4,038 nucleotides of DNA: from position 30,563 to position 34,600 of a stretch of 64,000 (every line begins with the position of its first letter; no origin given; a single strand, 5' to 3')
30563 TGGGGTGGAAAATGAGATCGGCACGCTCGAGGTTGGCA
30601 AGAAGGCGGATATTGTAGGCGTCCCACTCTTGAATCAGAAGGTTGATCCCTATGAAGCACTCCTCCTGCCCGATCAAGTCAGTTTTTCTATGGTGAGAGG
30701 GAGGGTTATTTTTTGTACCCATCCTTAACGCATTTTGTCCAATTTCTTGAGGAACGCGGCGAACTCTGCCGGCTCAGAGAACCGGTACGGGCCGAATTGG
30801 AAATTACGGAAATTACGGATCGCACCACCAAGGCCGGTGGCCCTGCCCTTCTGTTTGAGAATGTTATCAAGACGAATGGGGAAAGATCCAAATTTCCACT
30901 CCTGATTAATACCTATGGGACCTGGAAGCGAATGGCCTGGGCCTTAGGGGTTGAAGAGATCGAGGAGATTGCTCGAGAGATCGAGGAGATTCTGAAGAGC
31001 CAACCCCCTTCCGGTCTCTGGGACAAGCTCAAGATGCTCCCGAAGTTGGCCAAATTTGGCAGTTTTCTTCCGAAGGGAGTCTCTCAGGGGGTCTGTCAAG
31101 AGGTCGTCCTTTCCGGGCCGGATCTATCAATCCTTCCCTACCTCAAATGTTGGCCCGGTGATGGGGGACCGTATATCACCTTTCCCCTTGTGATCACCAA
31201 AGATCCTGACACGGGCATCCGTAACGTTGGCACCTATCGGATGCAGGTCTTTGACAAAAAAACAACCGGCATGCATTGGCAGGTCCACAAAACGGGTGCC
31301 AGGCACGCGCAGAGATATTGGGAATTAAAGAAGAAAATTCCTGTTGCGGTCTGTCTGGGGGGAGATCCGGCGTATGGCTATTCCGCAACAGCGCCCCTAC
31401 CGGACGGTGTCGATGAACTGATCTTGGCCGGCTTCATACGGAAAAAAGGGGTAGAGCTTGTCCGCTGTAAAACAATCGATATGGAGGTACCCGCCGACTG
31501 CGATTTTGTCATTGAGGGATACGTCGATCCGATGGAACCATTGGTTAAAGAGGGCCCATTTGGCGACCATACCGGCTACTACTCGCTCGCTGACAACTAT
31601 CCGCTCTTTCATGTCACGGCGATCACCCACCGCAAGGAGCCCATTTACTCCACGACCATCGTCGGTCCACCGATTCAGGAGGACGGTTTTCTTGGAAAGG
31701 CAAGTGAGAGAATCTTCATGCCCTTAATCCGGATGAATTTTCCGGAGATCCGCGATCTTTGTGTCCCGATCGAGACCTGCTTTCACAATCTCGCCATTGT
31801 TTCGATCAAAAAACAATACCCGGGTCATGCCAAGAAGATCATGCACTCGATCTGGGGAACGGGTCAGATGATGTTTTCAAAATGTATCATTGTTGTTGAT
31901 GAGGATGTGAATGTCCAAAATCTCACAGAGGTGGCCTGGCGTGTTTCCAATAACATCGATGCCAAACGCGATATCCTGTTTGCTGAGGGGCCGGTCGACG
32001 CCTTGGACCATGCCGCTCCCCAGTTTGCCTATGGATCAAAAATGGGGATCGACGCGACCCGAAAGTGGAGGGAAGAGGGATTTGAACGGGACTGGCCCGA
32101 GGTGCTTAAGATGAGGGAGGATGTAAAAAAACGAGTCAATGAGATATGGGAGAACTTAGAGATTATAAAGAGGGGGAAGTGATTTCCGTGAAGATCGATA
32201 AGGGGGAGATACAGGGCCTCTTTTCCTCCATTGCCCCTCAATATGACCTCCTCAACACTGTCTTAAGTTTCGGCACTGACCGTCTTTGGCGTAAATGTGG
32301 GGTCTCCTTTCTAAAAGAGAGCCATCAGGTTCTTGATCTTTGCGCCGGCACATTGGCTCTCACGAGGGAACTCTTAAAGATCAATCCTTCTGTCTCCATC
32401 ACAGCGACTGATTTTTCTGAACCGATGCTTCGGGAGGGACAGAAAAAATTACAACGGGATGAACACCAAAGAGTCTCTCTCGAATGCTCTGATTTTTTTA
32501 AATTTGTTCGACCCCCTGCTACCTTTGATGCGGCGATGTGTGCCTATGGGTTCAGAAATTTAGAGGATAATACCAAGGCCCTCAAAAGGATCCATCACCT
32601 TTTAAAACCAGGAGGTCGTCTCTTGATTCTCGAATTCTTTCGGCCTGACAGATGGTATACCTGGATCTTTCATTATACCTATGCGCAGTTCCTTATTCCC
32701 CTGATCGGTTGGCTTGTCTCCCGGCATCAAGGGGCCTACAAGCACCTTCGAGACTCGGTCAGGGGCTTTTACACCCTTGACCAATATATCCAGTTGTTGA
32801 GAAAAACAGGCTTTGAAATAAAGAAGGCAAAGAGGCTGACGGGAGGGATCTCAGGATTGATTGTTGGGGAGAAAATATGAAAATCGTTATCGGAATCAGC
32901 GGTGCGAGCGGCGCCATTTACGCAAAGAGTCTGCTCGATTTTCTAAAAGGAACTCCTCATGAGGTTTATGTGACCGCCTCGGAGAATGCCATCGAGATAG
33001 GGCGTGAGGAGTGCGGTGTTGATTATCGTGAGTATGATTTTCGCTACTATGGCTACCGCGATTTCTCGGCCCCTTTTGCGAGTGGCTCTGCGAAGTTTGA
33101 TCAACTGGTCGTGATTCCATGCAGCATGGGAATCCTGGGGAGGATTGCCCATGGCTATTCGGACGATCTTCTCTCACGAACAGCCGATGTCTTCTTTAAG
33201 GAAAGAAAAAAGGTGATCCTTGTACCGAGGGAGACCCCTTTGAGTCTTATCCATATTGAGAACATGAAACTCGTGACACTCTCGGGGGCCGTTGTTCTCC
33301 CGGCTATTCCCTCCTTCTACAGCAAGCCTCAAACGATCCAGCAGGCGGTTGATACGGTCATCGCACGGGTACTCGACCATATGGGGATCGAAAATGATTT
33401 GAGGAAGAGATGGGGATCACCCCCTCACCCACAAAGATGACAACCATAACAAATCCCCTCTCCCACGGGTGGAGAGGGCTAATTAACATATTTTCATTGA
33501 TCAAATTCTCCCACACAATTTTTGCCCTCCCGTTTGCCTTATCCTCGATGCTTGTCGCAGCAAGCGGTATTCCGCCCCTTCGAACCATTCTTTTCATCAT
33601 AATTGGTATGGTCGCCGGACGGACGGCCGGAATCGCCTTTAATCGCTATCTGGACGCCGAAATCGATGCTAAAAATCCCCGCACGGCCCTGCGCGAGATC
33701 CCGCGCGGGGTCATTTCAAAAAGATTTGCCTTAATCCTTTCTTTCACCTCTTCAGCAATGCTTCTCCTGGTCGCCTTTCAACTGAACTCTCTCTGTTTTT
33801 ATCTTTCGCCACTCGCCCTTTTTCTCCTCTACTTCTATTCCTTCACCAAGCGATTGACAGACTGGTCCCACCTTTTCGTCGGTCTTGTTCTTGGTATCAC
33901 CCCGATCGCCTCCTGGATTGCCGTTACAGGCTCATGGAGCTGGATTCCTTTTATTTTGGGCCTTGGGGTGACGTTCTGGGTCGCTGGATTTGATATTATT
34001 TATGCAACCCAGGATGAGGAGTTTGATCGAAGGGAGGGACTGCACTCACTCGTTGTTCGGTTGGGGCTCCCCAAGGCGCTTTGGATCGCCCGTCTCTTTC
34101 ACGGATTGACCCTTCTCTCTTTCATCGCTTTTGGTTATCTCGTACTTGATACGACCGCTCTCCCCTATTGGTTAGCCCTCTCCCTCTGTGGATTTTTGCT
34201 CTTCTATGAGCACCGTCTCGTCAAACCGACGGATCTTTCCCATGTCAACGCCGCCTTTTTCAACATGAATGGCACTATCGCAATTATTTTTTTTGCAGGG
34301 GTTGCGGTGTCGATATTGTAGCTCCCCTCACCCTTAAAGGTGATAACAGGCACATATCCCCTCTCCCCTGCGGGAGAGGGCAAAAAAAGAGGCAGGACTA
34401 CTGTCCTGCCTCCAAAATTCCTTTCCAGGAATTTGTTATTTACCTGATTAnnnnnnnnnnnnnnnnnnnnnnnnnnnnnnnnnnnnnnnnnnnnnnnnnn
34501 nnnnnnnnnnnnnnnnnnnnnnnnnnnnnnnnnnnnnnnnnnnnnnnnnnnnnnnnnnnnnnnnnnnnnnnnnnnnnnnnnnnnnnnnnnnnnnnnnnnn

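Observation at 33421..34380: Two long-form palindromic elements with an invariant 24-nt spacer bracket the ubiA-like gene and supply its start and the ubiX stop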

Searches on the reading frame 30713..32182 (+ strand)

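Call 85: search_protein_families(library=ncbifam, proteins=[window:30713-32182:+], max_evalue=0.00001)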
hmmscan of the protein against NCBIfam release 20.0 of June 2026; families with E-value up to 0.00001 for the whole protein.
window:30713-32182:+ (489 aa): 7 families
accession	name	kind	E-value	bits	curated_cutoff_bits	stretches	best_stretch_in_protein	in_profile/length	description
TIGR03701.1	mena_SCO4490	equivalog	4.1e-191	635.4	495.9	1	8-443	2-433/433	menaquinone biosynthesis decarboxylase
TIGR00148.1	TIGR00148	subfamily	1.9e-143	478.3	244.85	1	7-451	3-438/438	UbiD family decarboxylase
NF008175.0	PRK10922.1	equivalog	2.5e-128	428.7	788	1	2-488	6-494/497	4-hydroxy-3-polyprenylbenzoate decarboxylase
NF041204.1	VdcC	exception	6.8e-72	242.4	650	1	4-472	3-458/467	non-oxidative hydroxyarylic acid decarboxylases subunit C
TIGR02724.1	phenyl_P_beta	equivalog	1.2e-52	178.9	468.95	1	5-432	3-420/472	phenylphosphate carboxylase subunit beta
NF041219.1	BagN_FevL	exception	1.3e-34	119.5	1000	1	4-324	19-332/502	bagremycin/ferroverdin biosynthesis UbiD family decarboxylase BagN/FevL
TIGR02723.1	phenyl_P_alpha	equivalog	1.4e-33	116.3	564.6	1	9-436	14-427/485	phenylphosphate carboxylase subunit alpha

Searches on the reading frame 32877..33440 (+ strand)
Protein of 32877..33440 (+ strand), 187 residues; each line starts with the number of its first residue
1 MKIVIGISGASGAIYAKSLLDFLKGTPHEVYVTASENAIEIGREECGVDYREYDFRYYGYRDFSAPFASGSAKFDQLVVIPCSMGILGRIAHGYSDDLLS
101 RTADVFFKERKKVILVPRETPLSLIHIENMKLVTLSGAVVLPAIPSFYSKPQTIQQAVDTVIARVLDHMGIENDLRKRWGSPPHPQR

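Call 49: search_protein_families(library=pfam, proteins=[window:32877-33440:+], max_evalue=0.001)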
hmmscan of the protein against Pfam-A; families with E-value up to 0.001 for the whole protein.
window:32877-33440:+ (187 aa): 1 family
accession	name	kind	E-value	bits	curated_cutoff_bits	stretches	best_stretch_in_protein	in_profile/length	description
PF02441.25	Flavoprotein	-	8.7e-40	136.4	22.7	1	1-168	1-161/162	Flavoprotein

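Call 85: search_protein_families(library=ncbifam, proteins=[window:32877-33440:+], max_evalue=0.00001)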
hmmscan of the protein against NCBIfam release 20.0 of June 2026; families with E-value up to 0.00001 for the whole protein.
window:32877-33440:+ (187 aa): 4 families
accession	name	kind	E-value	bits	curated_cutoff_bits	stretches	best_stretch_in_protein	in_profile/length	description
TIGR00421.1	ubiX_pad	subfamily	4.4e-58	196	108.9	1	2-179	1-181/181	UbiX family flavin prenyltransferase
NF004685.0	PRK06029.1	subfamily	2.3e-56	190.9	188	1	1-180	2-185/187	UbiX family flavin prenyltransferase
NF041206.1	VdcB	exception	2.7e-55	186.9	290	1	2-179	1-182/184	non-oxidative hydroxyarylic acid decarboxylases subunit B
NF041218.1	BagM_FevK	exception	1.5e-41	142.1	420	1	1-185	1-189/215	bagremycin/ferroverdin biosynthesis UbiX family decarboxylase BagM/FevK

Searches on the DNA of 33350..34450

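Call 96: search_rna_families(source=window, start=33350, end=34450, threshold=evalue, max_evalue=1)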
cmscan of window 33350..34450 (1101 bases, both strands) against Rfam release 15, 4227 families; matches with E-value up to 1: 1.
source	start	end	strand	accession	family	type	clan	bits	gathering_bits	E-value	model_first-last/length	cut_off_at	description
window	34348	34395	+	RF00736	mir-320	Gene; miRNA;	-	19.6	55.5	0.16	1-76/76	no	mir-320 microRNA precursor family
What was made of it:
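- Tried and rejected: At E<=1 over 33350-34450 the only hit was a meaningless mir-320 match (call 96).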

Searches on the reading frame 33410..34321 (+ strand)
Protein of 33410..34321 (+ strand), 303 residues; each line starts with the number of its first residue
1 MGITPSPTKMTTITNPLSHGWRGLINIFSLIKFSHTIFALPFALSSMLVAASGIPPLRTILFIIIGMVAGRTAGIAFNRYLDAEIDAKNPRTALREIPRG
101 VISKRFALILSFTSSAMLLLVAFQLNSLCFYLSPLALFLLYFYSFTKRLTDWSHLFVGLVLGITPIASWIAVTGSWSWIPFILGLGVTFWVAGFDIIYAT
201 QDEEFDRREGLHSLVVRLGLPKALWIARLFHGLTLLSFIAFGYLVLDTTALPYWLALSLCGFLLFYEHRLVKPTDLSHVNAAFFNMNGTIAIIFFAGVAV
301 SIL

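Call 17: find_encoding_contigs(protein=window:33410-34321:+, flank=10000, max_places=10)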
Protein window:33410-34321:+ (303 aa): 1 contig read that carries it; 1 place shown.
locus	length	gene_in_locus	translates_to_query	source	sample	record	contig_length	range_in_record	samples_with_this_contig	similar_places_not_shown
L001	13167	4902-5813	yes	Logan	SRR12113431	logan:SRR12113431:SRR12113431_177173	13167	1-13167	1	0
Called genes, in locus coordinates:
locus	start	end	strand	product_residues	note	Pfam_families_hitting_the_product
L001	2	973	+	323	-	?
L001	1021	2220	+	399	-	PF01979:Amidohydro_1, PF07969:Amidohydro_3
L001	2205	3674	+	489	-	PF20695:UbiD_N, PF01977:UbiD, PF20696:UbiD_C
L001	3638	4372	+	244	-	PF01209:Ubie_methyltran, PF13489:Methyltransf_23, PF00891:Methyltransf_2 (weak), PF13847:Methyltransf_31, PF08241:Methyltransf_11, PF08242:Methyltransf_12, PF13649:Methyltransf_25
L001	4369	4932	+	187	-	PF02441:Flavoprotein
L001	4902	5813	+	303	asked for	PF01040:UbiA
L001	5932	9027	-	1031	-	-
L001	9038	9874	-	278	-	-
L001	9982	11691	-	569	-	PF02412:TSP_3 (weak), PF25852:DUF6242_C (weak)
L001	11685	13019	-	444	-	-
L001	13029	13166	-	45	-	?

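Call 18: find_homologous_proteins(query=window:33410-34321:+, max_evalue=1e-20)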
Query window:33410-34321:+ (303 aa): 7756 proteins with E <= 1e-20 among 8000 candidates; the best 120 are listed.
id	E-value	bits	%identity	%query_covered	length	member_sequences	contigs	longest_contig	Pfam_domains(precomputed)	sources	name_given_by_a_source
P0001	5.8e-187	638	100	97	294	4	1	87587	PF01040.24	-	-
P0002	3.2e-111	389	67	92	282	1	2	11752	PF01040.24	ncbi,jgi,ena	-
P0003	3.4e-109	383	64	93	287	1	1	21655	PF01040.24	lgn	-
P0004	7.7e-109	381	65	92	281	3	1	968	PF01040.24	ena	-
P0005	1.7e-107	377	64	92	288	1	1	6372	PF01040.24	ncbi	-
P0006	2.2e-107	377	64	91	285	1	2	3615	PF01040.24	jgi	-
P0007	6.9e-107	375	63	92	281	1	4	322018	PF01040.24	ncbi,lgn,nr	ncbi:MAG: UbiA family prenyltransferase [Deltaproteobacteria bacterium]|nr:UbiA family prenyltransfe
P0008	1.3e-106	374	65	92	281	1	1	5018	PF01040.24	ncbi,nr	ncbi:MAG: UbiA family prenyltransferase [Deltaproteobacteria bacterium]|nr:UbiA family prenyltransfe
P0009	1.2e-105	371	62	92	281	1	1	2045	PF01040.24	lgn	-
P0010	8.4e-105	368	63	92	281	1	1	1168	PF01040.24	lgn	-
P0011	6.0e-104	365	62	92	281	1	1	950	PF01040.24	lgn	-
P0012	3.4e-101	356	61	91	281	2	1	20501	PF01040.24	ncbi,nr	ncbi:MAG: UbiA-like polyprenyltransferase [Deltaproteobacteria bacterium]|nr:UbiA-like polyprenyltra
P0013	1.1e-98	348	57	92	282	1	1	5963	PF01040.24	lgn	-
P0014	6.0e-98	346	58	93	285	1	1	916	PF01040.24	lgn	-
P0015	9.6e-98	345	58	93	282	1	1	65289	PF01040.24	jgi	jgi:4-hydroxybenzoate polyprenyltransferase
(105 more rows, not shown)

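Call 20: find_encoding_contigs(protein=P0002, flank=6000, max_places=2)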
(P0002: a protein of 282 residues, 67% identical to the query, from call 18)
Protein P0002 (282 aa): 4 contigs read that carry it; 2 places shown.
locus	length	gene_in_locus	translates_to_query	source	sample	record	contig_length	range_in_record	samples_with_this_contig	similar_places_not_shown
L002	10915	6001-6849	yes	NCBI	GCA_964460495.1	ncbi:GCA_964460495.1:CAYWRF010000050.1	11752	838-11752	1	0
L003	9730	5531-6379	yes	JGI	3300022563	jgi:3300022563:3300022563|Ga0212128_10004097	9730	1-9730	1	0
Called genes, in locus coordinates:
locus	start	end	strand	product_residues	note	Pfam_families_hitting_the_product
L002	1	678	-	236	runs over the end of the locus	PF04542:Sigma70_r2, PF08281:Sigma70_r4_2, PF04545:Sigma70_r4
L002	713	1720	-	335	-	PF04055:Radical_SAM, PF19288:CofH_C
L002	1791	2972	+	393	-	PF01979:Amidohydro_1, PF07969:Amidohydro_3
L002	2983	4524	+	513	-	PF20695:UbiD_N, PF01977:UbiD, PF20696:UbiD_C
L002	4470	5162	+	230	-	PF01209:Ubie_methyltran, PF13489:Methyltransf_23, PF13649:Methyltransf_25, PF13847:Methyltransf_31, PF08241:Methyltransf_11, PF08242:Methyltransf_12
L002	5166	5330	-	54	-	-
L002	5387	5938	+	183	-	PF02441:Flavoprotein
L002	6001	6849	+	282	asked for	PF01040:UbiA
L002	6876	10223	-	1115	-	-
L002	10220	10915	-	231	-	?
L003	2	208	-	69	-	?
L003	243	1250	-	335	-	PF04055:Radical_SAM, PF19288:CofH_C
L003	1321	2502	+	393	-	PF01979:Amidohydro_1, PF07969:Amidohydro_3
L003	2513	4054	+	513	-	PF20695:UbiD_N, PF01977:UbiD, PF20696:UbiD_C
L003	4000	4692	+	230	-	PF01209:Ubie_methyltran, PF13489:Methyltransf_23, PF13649:Methyltransf_25, PF13847:Methyltransf_31, PF08241:Methyltransf_11, PF08242:Methyltransf_12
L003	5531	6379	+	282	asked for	PF01040:UbiA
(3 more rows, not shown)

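Call 21: find_encoding_contigs(protein=P0003, flank=6000, max_places=2)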
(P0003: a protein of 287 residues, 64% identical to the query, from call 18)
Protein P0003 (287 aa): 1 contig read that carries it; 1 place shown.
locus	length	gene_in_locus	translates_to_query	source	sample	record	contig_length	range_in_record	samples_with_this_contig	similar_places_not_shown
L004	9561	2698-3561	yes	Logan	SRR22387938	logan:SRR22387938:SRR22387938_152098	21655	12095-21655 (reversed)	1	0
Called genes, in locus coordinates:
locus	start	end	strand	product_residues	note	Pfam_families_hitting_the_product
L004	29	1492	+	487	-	PF20695:UbiD_N, PF01977:UbiD, PF20696:UbiD_C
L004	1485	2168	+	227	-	PF01209:Ubie_methyltran, PF13489:Methyltransf_23, PF13847:Methyltransf_31 (weak), PF08241:Methyltransf_11, PF08242:Methyltransf_12, PF13649:Methyltransf_25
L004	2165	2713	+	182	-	PF02441:Flavoprotein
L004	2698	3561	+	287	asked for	PF01040:UbiA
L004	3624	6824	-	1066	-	-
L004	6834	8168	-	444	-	-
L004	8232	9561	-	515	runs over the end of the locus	-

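Call 22: find_encoding_contigs(protein=P0007, flank=6000, max_places=2)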
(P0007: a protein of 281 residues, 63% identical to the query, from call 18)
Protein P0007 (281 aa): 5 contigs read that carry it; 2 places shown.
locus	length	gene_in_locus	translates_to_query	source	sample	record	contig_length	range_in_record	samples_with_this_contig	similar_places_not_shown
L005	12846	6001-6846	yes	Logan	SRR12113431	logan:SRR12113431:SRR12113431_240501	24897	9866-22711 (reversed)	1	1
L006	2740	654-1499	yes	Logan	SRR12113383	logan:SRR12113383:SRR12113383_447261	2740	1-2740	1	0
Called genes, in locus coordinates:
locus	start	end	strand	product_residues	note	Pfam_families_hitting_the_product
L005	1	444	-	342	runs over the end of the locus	PF04055:Radical_SAM, PF19288:CofH_C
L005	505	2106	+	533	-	-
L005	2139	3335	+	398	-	PF01979:Amidohydro_1, PF07969:Amidohydro_3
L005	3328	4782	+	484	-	PF20695:UbiD_N, PF01977:UbiD, PF20696:UbiD_C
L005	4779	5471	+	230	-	PF01209:Ubie_methyltran, PF13489:Methyltransf_23, PF13847:Methyltransf_31, PF08241:Methyltransf_11, PF08242:Methyltransf_12, PF13649:Methyltransf_25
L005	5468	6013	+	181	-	PF02441:Flavoprotein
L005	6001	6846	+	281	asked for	PF01040:UbiA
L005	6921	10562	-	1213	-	-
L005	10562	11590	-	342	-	-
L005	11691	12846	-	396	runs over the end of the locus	-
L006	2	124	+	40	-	?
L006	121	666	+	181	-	PF02441:Flavoprotein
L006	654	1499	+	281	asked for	PF01040:UbiA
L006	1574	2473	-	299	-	-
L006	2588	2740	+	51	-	?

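Call 49: search_protein_families(library=pfam, proteins=[window:33410-34321:+], max_evalue=0.001)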
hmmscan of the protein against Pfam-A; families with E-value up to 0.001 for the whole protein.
window:33410-34321:+ (303 aa): 1 family
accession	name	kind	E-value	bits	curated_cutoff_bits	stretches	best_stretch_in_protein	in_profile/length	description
PF01040.23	UbiA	-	1.5e-59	201.8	34.2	1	39-287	1-248/250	UbiA prenyltransferase family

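Call 68: list_cluster_members(proteins=[P0001])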
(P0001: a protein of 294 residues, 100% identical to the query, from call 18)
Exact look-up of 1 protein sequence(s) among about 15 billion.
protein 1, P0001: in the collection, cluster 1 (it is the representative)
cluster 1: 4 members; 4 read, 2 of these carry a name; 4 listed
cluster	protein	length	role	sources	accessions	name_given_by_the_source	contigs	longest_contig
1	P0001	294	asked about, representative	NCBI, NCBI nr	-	-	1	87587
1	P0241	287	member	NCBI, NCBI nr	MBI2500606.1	MAG: UbiA family prenyltransferase [Deltaproteobacteria bacterium] | UbiA family prenyltransferase [Deltaproteobacteria bacterium]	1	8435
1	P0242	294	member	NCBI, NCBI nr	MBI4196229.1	MAG: UbiA family prenyltransferase [Deltaproteobacteria bacterium] | UbiA family prenyltransferase [Deltaproteobacteria bacterium]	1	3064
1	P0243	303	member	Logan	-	-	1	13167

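Call 70: find_encoding_contigs(protein=P0241, flank=10000, max_places=3)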
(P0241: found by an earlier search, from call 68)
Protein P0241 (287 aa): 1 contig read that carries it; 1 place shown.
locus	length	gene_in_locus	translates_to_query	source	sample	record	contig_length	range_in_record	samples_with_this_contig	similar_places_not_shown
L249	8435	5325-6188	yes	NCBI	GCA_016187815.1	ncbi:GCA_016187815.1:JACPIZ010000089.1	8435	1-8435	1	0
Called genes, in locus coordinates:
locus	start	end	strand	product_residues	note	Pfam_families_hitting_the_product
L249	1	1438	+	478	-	?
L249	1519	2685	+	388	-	PF01979:Amidohydro_1, PF07969:Amidohydro_3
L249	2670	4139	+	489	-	PF20695:UbiD_N, PF01977:UbiD, PF20696:UbiD_C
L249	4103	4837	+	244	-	PF01209:Ubie_methyltran, PF13489:Methyltransf_23, PF00891:Methyltransf_2 (weak), PF13847:Methyltransf_31, PF08241:Methyltransf_11, PF08242:Methyltransf_12, PF13649:Methyltransf_25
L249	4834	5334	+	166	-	PF02441:Flavoprotein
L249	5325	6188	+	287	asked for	PF01040:UbiA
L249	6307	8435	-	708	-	?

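Call 71: find_encoding_contigs(protein=P0242, flank=10000, max_places=3)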
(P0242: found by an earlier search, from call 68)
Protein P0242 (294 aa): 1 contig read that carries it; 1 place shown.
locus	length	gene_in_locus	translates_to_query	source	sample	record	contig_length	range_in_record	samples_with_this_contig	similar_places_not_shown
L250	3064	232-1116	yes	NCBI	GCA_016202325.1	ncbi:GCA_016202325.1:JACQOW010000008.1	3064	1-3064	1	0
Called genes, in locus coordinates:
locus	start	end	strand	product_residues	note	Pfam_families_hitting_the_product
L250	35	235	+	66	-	-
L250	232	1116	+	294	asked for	PF01040:UbiA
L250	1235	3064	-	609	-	?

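Call 85: search_protein_families(library=ncbifam, proteins=[window:33410-34321:+], max_evalue=0.00001)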
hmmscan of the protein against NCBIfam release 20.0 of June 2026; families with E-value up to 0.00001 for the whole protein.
window:33410-34321:+ (303 aa): 22 families
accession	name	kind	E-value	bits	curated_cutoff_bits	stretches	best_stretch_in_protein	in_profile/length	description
NF009524.0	PRK12886.1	equivalog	9.3e-94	314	387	1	27-301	11-283/291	prenyltransferase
TIGR01475.1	ubiA_other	subfamily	4.8e-91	305.1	180.8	1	25-302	3-280/282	UbiA-like polyprenyltransferase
NF041586.1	MqnP_DT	exception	2.6e-85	286.5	430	1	28-302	4-276/277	menaquinone biosynthesis prenyltransferase MqnP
NF009526.0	PRK12888.1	equivalog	2.7e-85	286.4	364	1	27-296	18-288/301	4-hydroxybenzoate octaprenyltransferase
NF041584.1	MqnP_SCO4491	exception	1.7e-74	251.1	420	1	28-297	7-277/285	menaquinone biosynthesis prenyltransferase MqnP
NF041585.1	MqnP_Cj_Hp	exception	2.1e-66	224.3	375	1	26-300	3-279/281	menaquinone biosynthesis prenyltransferase MqnP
NF009515.0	PRK12874.1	equivalog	4.9e-66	223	392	1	21-301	5-287/291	4-hydroxybenzoate polyprenyltransferase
NF009532.0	PRK12895.1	equivalog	4.2e-51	174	414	1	26-302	5-280/286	prenyltransferase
NF009609.0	PRK13106.1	equivalog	2.1e-46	158.7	349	1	27-302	18-295/301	prenyltransferase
TIGR01474.1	ubiA_proteo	equivalog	1e-41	143.3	275.45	1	37-302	18-281/282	4-hydroxybenzoate octaprenyltransferase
NF009517.0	PRK12876.1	equivalog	3.5e-36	125.2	419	1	27-298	17-292/300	prenyltransferase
NF009523.0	PRK12884.1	equivalog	6.5e-21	74.7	269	1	27-294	7-270/279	prenyltransferase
NF009514.0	PRK12873.1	equivalog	2.2e-19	69.9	246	1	37-301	27-294/297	4-hydroxybenzoate polyprenyltransferase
TIGR01473.1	cyoE_ctaB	equivalog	1.1e-17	64.8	210.3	1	28-296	4-276/281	heme o synthase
NF009522.0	PRK12883.1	equivalog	6.6e-17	61.9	353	1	45-237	24-213/279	geranylgeranylglycerol-phosphate geranylgeranyltransferase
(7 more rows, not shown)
